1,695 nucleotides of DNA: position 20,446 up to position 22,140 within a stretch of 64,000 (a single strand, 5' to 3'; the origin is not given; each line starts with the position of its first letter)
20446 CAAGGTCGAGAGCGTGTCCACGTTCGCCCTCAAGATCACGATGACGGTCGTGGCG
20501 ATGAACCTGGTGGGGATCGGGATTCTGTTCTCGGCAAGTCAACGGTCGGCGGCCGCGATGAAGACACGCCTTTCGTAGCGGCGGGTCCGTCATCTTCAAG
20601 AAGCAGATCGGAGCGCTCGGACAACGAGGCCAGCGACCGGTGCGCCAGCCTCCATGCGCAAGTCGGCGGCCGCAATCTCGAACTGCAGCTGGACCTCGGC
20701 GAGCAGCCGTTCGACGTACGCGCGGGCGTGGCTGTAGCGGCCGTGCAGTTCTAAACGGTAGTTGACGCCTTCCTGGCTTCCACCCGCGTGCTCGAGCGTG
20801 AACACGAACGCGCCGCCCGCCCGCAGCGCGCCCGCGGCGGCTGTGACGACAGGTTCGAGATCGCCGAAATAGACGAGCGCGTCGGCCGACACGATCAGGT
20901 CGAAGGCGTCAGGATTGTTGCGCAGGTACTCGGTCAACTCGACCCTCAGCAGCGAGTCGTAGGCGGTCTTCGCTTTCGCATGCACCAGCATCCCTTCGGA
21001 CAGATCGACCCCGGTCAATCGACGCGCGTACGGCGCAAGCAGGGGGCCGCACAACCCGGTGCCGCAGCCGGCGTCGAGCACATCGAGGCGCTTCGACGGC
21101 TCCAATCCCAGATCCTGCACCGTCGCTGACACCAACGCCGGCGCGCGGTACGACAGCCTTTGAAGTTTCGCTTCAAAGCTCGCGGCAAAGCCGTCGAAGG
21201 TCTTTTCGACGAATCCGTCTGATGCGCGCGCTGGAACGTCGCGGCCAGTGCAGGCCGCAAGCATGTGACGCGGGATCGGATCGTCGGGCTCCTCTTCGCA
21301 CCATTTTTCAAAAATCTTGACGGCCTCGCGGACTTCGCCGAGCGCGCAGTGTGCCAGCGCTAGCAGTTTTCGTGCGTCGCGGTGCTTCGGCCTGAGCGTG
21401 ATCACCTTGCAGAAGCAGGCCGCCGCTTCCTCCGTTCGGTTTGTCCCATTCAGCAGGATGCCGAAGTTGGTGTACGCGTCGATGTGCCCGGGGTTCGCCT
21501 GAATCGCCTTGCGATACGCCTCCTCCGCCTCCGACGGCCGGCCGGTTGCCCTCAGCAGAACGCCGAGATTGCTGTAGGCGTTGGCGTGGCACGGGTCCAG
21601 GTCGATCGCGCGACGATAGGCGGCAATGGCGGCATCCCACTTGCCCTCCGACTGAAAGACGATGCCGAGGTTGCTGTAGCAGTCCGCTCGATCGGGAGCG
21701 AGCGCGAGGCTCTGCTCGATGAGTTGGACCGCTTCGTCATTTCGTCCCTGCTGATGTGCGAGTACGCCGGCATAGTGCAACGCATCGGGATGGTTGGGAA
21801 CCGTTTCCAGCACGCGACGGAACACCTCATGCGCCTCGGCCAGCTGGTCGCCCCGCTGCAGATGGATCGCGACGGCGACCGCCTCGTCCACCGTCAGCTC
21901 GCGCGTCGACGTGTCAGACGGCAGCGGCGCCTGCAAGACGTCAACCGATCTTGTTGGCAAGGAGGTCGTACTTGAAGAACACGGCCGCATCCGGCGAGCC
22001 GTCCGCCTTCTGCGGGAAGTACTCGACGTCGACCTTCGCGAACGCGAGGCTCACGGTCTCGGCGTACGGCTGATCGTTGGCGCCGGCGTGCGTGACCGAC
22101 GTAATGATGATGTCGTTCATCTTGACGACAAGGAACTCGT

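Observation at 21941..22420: Orphan T6SS hcp gene without any other T6SS core genes in 64 kb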

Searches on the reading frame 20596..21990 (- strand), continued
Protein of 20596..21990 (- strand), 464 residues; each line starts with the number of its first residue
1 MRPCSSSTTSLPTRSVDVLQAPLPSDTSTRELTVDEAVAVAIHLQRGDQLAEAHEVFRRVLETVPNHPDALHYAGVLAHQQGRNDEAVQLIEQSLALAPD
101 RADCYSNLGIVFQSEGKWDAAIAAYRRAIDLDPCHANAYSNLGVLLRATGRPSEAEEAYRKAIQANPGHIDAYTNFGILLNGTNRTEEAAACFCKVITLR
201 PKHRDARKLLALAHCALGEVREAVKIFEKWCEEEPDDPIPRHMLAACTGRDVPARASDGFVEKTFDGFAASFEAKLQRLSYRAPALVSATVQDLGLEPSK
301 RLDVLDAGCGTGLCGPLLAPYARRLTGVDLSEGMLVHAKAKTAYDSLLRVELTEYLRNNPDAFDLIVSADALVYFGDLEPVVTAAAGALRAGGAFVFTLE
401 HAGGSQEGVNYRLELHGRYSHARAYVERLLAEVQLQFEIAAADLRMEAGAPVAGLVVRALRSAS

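Call 58: search_dna_similar(query=window:20596-21936:-, collection=plasmids, mode=protein, max_evalue=1e-20, max_rows=15)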
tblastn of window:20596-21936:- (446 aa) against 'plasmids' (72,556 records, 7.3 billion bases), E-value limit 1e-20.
Records with a match: 21; places in all: 25; records where one place covers at least 80% of the query: 14.
Best place of each record, by identity: <60% 21.
By first word of the organism name: Azospirillum 11; Sinorhizobium 3; Candidatus 1; Ralstonia 1; Niveispirillum 1; Legionella 1; Comamonadaceae 1; Methylobacterium 1; Microbulbifer 1.
By predicted mobility (MOB-suite, as given by PLSDB): non-mobilizable 17; mobilizable 4.
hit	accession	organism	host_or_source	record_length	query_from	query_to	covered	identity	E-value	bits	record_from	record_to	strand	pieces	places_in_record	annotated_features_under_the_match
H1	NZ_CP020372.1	Candidatus Thiodictyon syntrophicum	meromictic lake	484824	6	446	99%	46.0%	9e-102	340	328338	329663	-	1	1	tetratricopeptide repeat protein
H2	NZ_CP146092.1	Ralstonia sp. RRA.1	-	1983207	6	441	98%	41.0%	1e-84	290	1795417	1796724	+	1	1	none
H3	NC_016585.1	Azospirillum lipoferum 4B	-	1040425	69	446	85%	43.3%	2e-59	217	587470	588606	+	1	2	none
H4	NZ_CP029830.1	Azospirillum ramasamyi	single cell,Cow dung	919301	72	445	84%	42.7%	9e-60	218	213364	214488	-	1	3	tetratricopeptide repeat protein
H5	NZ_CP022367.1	Azospirillum sp. TSH58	single cell,paddy soils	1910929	68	441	84%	42.5%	2e-63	229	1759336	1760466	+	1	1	record has no annotation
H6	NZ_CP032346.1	Azospirillum brasilense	soil sample,Agricultural field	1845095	75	443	83%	42.8%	2e-63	229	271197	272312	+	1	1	record has no annotation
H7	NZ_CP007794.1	Azospirillum argentinense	Triticum aestivum L.,Root,wheat ...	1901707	75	443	83%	42.8%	6e-62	224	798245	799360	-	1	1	record has no annotation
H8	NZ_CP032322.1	Azospirillum argentinense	soil sample,Agricultural field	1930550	75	443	83%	42.5%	3e-64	231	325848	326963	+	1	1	record has no annotation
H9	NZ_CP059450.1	Azospirillum brasilense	Prokaryotes,soil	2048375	75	443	83%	42.5%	5e-63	228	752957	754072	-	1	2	none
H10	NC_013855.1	Azospirillum sp. B510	-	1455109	72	443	83%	41.1%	8e-58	212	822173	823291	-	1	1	record has no annotation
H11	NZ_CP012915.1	Azospirillum brasilense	Digitaria eriantha,microbe,root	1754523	75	443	83%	41.2%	5e-63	228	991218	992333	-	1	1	none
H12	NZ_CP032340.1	Azospirillum brasilense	soil sample,Agricultural field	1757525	75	443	83%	41.2%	5e-63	228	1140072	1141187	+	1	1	none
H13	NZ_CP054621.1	Azospirillum oryzae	cell culture,soil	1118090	120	444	73%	43.2%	2e-59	217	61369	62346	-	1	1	record has no annotation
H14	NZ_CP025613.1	Niveispirillum cyanobacteriorum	sing cell,cyanobacterial aggregates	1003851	47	443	89%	33.5%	2e-46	179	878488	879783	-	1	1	none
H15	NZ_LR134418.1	Legionella adelaidensis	environmental,Cooling tower water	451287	22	411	87%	29.7%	1e-40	162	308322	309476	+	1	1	tetratricopeptide repeat protein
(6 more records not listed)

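Call 59: get_annotated_region(hit=H1, flank=12000)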
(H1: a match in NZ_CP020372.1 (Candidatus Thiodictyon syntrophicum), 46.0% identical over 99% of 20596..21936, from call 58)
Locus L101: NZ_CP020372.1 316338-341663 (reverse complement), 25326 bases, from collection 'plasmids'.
description: Candidatus Thiodictyon syntrophicum strain Cad16T plasmid pTs485, complete sequence
organism: Candidatus Thiodictyon syntrophicum (NCBI taxid 1166950)
taxonomy: Bacteria; Pseudomonadota; Gammaproteobacteria; Chromatiales; Chromatiaceae; Thiodictyon; Candidatus Thiodictyon syntrophicum
host: -; source: meromictic lake; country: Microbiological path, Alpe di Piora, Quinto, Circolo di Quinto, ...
typing (MOB-suite, as given by PLSDB): non-mobilizable
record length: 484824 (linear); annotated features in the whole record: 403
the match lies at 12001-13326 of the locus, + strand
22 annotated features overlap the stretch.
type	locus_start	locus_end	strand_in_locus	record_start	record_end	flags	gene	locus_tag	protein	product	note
CDS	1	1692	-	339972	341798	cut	-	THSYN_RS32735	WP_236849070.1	SUMF1/EgtB/PvdO family nonheme iron enzyme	-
CDS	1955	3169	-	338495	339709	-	-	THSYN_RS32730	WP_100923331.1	FtsX-like permease family protein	-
CDS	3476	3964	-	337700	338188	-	-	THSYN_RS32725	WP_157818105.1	DcrB-related protein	-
CDS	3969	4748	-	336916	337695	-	-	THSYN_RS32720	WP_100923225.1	HEAT repeat domain-containing protein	-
CDS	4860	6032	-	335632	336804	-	-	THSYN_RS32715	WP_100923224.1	hypothetical protein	-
CDS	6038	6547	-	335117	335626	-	-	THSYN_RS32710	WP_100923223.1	peptidoglycan-binding domain-containing protein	-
CDS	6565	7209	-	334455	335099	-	-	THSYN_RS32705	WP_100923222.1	peptidoglycan-binding protein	-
CDS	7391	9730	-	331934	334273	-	-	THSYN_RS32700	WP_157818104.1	type VI secretion system tip protein VgrG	GO:0033103 - protein secretion by the type VI secretion system [Evidence IEA]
CDS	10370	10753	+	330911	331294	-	-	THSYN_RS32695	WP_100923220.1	PAAR domain-containing protein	-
CDS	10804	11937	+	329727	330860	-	-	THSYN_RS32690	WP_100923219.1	methyltransferase domain-containing protein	-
CDS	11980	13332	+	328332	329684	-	-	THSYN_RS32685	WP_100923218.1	tetratricopeptide repeat protein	-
CDS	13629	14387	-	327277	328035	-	-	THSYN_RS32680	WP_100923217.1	RDD family protein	-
CDS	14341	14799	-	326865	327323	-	-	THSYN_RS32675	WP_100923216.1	DUF2846 domain-containing protein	-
CDS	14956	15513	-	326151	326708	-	-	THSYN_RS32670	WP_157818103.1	hypothetical protein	-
CDS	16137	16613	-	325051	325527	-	-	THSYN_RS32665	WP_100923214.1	hypothetical protein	-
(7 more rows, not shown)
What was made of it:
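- On T6SS accessory (Tag-type) gene: PAAR-linked in Thiodictyon (call 59) and L125.
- Thiodictyon plasmid pTs485 has a PAAR-MT2-TPR-MT operon divergent from vgrG (call 59).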

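Call 60: get_annotated_region(hit=H2, flank=12000)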
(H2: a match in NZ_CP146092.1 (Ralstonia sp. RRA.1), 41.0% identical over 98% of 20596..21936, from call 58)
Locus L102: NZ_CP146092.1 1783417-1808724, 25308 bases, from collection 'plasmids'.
description: Ralstonia sp. RRA.1 plasmid unnamed1, complete sequence
organism: Ralstonia sp. RRA.1 (NCBI taxid 3122075)
taxonomy: Bacteria; Pseudomonadota; Betaproteobacteria; Burkholderiales; Burkholderiaceae; Ralstonia; Ralstonia sp. RRA.1
host: -; source: -; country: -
typing (MOB-suite, as given by PLSDB): non-mobilizable
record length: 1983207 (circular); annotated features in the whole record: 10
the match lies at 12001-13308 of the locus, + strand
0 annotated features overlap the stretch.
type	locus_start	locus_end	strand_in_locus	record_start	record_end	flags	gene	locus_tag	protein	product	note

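Call 61: get_annotated_region(hit=H4, flank=12000)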
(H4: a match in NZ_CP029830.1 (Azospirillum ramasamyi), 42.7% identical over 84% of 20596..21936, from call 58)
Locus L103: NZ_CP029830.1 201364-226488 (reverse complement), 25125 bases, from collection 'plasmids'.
description: Azospirillum ramasamyi strain M2T2B2 plasmid unnamed1, complete sequence
organism: Azospirillum ramasamyi (NCBI taxid 682998)
taxonomy: Bacteria; Pseudomonadota; Alphaproteobacteria; Rhodospirillales; Azospirillaceae; Azospirillum; Azospirillum ramasamyi
host: -; source: single cell,Cow dung; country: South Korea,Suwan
typing (MOB-suite, as given by PLSDB): non-mobilizable
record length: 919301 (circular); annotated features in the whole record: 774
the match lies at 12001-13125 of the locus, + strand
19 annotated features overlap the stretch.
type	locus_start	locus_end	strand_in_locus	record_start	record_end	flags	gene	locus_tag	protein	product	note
CDS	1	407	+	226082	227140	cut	-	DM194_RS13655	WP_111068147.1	ketoacyl-ACP synthase III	-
CDS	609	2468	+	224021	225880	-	-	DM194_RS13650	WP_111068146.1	flagellin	GO:0071973 - bacterial-type flagellum-dependent cell motility [Evidence IEA]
CDS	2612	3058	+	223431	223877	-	-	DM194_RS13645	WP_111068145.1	flagellar biosynthesis repressor FlbT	-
CDS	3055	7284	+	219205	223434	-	-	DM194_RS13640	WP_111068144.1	tetratricopeptide repeat protein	-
CDS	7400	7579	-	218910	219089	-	-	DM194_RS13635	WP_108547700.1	YdcH family protein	-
CDS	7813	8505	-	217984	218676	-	-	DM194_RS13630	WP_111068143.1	tetratricopeptide repeat protein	-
CDS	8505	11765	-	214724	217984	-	-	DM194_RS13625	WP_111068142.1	tetratricopeptide repeat protein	-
CDS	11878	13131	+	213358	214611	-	-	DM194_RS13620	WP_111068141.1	tetratricopeptide repeat protein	-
CDS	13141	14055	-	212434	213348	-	-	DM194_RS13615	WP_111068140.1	tetratricopeptide repeat protein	-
CDS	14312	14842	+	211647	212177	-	-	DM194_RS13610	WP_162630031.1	hypothetical protein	-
CDS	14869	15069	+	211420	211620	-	-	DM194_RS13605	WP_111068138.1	hypothetical protein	-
CDS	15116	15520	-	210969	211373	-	-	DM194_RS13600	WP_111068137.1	flagellar basal body rod C-terminal domain-containing protein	-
CDS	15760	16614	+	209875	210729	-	-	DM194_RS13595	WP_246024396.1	protein phosphatase 2C domain-containing protein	-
CDS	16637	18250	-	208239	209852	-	-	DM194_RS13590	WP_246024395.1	DUF4384 domain-containing protein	-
CDS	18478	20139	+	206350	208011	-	-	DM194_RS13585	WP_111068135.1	alpha-amylase family glycosyl hydrolase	GO:0005975 - carbohydrate metabolic process [Evidence IEA]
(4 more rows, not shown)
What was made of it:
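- Closest known: FlmG of Caulobacter crescentus. Same: Azospirillum relatives of the enzyme lie in flagellin islands (call 61).
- Azospirillum homologues of the MT (about 42% identity) lie in flagellin islands (call 61).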

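Call 62: get_annotated_region(hit=H15, flank=10000)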
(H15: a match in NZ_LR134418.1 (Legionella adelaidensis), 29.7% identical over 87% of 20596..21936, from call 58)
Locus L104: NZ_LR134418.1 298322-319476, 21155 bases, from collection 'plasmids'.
description: Legionella adelaidensis strain NCTC12735 plasmid 9, complete sequence
organism: Legionella adelaidensis (NCBI taxid 45056)
taxonomy: Bacteria; Pseudomonadota; Gammaproteobacteria; Legionellales; Legionellaceae; Legionella; Legionella adelaidensis
host: -; source: environmental,Cooling tower water; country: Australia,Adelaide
typing (MOB-suite, as given by PLSDB): non-mobilizable
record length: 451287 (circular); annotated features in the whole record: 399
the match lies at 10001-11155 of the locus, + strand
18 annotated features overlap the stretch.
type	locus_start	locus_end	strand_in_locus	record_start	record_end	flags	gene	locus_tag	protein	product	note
CDS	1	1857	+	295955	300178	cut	-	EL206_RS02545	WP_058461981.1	hypothetical protein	-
CDS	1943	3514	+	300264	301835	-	-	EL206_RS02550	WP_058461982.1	efflux transporter outer membrane subunit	GO:0006810 - transport [Evidence IEA]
CDS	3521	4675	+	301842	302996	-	-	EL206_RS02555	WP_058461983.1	efflux RND transporter periplasmic adaptor subunit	GO:0006810 - transport [Evidence IEA]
CDS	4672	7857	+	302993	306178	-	-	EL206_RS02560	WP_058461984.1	efflux RND transporter permease subunit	GO:0006810 - transport [Evidence IEA]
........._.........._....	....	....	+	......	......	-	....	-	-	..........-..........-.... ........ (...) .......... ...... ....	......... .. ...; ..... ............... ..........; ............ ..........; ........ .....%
CDS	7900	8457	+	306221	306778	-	-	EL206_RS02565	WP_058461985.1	hypothetical protein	-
CDS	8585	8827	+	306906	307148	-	-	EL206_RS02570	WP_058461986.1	hypothetical protein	-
CDS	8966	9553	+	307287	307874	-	rdgB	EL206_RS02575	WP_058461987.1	RdgB/HAM1 family non-canonical purine NTP pyrophosphatase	GO:0006281 - DNA repair [Evidence IEA]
CDS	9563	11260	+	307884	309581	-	-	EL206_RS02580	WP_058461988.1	tetratricopeptide repeat protein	-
CDS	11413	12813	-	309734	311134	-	-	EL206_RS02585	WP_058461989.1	phosphomannomutase/phosphoglucomutase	-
CDS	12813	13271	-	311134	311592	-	dut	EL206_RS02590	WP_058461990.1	dUTP diphosphatase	GO:0006226 - dUMP biosynthetic process [Evidence IEA]; GO:0046081 - dUTP catabolic process [Evidence IEA]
CDS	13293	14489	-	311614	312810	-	coaBC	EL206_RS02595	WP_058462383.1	bifunctional phosphopantothenoylcysteine decarboxylase/phosphopantothenate--cysteine ligase CoaBC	GO:0015937 - coenzyme A biosynthetic process [Evidence IEA]; GO:0015939 - pantothenate metabolic process [Evidence IEA]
CDS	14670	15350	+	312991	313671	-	radC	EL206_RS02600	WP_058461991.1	DNA repair protein RadC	GO:0006281 - DNA repair [Evidence IEA]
CDS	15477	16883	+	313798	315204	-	-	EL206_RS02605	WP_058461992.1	J domain-containing protein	GO:0006457 - protein folding [Evidence IEA]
CDS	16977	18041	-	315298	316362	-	-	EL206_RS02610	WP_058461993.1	choloylglycine hydrolase family protein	-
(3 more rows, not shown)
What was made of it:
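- TPR-methyltransferases of this broad type also occur in non-T6SS contexts (Azospirillum flagellar island, Legionella; calls 61, 62).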

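Call 73: find_related_loci(query=A1, collection=metagenome_contigs, flank=8000)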
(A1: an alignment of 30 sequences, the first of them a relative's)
Query A1 (446 aa) in metagenome_contigs; peptide patterns used: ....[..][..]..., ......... (x = any residue, [..] = any of these).
600 stretches matched a pattern (row limit reached: there are more); 202 encode a relative of the query (tblastn E <= 1e-3); the best 80 are kept; 80 distinct loci.
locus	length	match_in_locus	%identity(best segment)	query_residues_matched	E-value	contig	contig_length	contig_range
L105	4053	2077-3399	73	6-446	0e+0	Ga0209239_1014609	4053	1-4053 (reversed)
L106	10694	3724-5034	71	7-443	0e+0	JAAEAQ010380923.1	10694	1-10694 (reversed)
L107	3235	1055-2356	72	11-444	0e+0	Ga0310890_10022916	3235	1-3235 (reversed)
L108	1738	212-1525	68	7-444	0e+0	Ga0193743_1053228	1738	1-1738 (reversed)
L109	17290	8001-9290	70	10-439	0e+0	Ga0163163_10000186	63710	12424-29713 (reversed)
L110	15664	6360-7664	66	9-444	0e+0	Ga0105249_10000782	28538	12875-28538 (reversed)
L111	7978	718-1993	74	6-446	1e-180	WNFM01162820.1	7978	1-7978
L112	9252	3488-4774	61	12-441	3e-172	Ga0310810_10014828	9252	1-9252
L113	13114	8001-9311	71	7-443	0e+0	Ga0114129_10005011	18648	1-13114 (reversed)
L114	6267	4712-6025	61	9-446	2e-171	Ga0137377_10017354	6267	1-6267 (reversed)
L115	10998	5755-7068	60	9-446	5e-170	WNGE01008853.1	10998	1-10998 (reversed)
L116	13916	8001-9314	62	4-443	2e-169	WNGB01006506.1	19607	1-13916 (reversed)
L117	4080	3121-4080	73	7-326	1e-159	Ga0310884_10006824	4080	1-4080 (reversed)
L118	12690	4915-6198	55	14-441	7e-146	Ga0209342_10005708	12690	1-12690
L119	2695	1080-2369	52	13-443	5e-144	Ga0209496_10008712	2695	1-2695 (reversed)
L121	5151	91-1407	46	1-439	1e-124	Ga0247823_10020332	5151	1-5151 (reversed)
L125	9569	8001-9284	44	23-446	4e-105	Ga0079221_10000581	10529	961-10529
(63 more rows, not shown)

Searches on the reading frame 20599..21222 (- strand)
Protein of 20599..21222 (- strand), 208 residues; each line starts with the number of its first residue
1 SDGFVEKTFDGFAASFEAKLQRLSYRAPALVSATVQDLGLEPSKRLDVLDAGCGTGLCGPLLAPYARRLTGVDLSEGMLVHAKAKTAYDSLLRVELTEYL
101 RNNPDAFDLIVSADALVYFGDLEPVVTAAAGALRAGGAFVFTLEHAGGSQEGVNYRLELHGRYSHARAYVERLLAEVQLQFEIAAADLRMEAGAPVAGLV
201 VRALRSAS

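Call 38: search_solved_structures(query=window:20599-21222:-, max_evalue=0.01, show_alignments=1)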
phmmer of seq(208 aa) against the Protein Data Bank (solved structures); distinct sequences matched with E-value up to 0.01: 36.
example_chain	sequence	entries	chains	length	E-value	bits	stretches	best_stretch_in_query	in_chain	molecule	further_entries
3g5l_A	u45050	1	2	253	1.2e-10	45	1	46-152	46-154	Putative S-adenosylmethionine dependent methyltransferase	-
3bkw_A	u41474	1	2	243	3.9e-07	33.6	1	46-146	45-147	S-adenosylmethionine dependent methyltransferase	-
8ys9_A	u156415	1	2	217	1.3e-06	31.9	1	47-153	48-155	Phosphatidylethanolamine N-methyltransferase/phosphatidyl-N-methylethanolamine N-methyltra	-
3d2l_A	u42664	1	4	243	8.1e-06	29.3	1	12-143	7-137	SAM-dependent methyltransferase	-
9gdj_A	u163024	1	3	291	9.9e-06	29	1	47-143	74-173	Methyltransferase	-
9fcu_A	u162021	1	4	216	1.5e-05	28.4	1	33-142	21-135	SAM-dependent methyltransferase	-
3ofj_A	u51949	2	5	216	2.1e-05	28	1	47-141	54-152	Nodulation protein S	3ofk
9fcy_A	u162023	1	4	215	3.4e-05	27.3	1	33-142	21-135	SAM-dependent methyltransferase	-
9fd3_A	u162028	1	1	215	3.4e-05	27.3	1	33-142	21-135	SAM-dependent methyltransferase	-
9fcd_A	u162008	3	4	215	3.4e-05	27.3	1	33-142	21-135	SAM-dependent methyltransferase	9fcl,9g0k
9fcx_A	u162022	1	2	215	3.5e-05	27.2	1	33-142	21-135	SAM-dependent methyltransferase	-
7qcb_A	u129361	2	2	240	4.5e-05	26.9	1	8-116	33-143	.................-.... 27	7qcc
1wzn_A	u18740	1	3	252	4.8e-05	26.8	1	35-141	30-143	SAM-dependent methyltransferase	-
9fcq_A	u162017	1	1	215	5e-05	26.7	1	33-142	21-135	SAM-dependent methyltransferase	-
7wtw_q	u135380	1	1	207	5.3e-05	26.6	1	35-118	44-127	Probable 18S rRNA (guanine-N(7))-methyltransferase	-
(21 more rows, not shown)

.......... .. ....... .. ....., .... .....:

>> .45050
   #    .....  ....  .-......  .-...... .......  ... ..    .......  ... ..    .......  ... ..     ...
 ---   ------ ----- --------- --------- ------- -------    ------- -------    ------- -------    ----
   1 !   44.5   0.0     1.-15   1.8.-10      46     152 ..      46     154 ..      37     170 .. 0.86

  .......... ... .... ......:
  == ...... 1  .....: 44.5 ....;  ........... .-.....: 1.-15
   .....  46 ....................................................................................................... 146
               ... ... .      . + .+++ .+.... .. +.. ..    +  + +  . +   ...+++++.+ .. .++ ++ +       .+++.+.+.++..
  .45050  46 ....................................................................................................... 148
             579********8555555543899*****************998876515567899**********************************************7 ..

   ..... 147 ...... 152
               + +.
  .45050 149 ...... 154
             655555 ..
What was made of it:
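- On TPR-repeat class I SAM methyltransferases (JGI 'predicted TPR repeat methyltransferase'): The closest solved relatives are uncharacterised or generic methyltransferases (3g5l 1.2e-10, 3bkw, PmtA, NodS, METTL27; call 38).
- The catalytic domain resembles generic, often small-molecule, class I methyltransferases (call 38).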
